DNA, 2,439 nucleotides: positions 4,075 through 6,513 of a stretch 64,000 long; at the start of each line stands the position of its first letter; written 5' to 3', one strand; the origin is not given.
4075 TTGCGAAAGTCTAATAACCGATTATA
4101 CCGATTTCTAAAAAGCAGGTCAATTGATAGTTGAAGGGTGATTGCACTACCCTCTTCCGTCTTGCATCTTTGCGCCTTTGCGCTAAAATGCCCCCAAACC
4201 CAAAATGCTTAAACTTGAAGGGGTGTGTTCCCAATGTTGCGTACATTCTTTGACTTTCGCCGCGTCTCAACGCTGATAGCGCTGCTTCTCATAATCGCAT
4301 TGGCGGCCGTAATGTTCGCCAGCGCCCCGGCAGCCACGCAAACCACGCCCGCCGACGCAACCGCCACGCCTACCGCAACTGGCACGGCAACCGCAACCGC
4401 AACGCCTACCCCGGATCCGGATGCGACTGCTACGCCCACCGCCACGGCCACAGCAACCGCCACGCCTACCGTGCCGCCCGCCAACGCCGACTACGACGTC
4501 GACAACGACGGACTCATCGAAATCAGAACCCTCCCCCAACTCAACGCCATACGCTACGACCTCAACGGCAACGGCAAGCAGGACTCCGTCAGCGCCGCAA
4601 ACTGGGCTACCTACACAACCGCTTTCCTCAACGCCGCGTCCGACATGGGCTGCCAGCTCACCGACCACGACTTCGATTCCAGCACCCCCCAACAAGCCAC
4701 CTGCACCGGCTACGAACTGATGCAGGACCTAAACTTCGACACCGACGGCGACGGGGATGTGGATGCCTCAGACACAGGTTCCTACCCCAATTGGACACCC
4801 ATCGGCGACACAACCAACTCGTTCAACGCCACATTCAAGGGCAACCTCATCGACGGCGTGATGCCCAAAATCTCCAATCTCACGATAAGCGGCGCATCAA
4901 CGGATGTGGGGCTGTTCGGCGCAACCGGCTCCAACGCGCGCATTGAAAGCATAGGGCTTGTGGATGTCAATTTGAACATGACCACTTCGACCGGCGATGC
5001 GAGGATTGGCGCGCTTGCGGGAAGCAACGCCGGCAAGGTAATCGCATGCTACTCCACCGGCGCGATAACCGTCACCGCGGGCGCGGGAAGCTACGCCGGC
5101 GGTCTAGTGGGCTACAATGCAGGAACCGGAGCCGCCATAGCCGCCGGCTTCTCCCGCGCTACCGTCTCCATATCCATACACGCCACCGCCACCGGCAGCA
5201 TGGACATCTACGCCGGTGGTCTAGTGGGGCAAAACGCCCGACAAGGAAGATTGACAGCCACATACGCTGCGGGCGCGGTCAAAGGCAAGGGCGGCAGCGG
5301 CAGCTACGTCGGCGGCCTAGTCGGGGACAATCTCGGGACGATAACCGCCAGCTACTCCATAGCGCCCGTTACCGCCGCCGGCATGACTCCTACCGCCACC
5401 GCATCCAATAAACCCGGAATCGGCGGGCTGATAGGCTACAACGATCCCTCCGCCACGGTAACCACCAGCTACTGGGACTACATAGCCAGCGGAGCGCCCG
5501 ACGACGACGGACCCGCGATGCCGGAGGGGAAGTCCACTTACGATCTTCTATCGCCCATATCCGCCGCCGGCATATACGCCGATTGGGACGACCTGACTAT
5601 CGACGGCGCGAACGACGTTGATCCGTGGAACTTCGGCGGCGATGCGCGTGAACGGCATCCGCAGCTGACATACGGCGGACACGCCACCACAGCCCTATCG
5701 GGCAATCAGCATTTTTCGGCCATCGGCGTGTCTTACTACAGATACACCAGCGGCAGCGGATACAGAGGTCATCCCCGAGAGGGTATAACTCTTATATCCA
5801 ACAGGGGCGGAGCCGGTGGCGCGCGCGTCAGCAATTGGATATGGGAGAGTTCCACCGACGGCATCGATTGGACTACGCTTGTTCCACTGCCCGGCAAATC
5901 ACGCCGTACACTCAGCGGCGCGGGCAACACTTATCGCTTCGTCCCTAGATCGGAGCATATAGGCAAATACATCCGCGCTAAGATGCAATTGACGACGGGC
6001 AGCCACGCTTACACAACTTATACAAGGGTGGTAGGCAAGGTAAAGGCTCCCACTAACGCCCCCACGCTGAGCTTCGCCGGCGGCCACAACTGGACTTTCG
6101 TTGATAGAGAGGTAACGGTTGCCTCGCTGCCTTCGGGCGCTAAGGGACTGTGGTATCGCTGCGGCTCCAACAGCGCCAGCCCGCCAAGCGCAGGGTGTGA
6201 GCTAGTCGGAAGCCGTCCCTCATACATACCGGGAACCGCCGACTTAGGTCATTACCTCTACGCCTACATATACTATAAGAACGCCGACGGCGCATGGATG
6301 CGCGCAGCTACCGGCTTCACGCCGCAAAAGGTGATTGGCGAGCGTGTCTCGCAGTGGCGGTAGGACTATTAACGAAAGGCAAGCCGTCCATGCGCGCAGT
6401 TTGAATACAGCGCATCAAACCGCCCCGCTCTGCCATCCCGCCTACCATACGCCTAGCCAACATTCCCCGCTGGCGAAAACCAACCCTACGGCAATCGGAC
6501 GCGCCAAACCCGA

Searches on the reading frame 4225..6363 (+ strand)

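Call 79: search_protein_families(library=pfam, proteins=[window:4225-6363:+], max_evalue=0.001)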
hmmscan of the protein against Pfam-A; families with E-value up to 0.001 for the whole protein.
window:4225-6363:+ (712 aa): 1 family
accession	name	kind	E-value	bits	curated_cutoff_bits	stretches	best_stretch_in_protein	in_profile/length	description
PF07581.17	Glug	-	0.00013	22.6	20.5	0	260-282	4-28/28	The GLUG motif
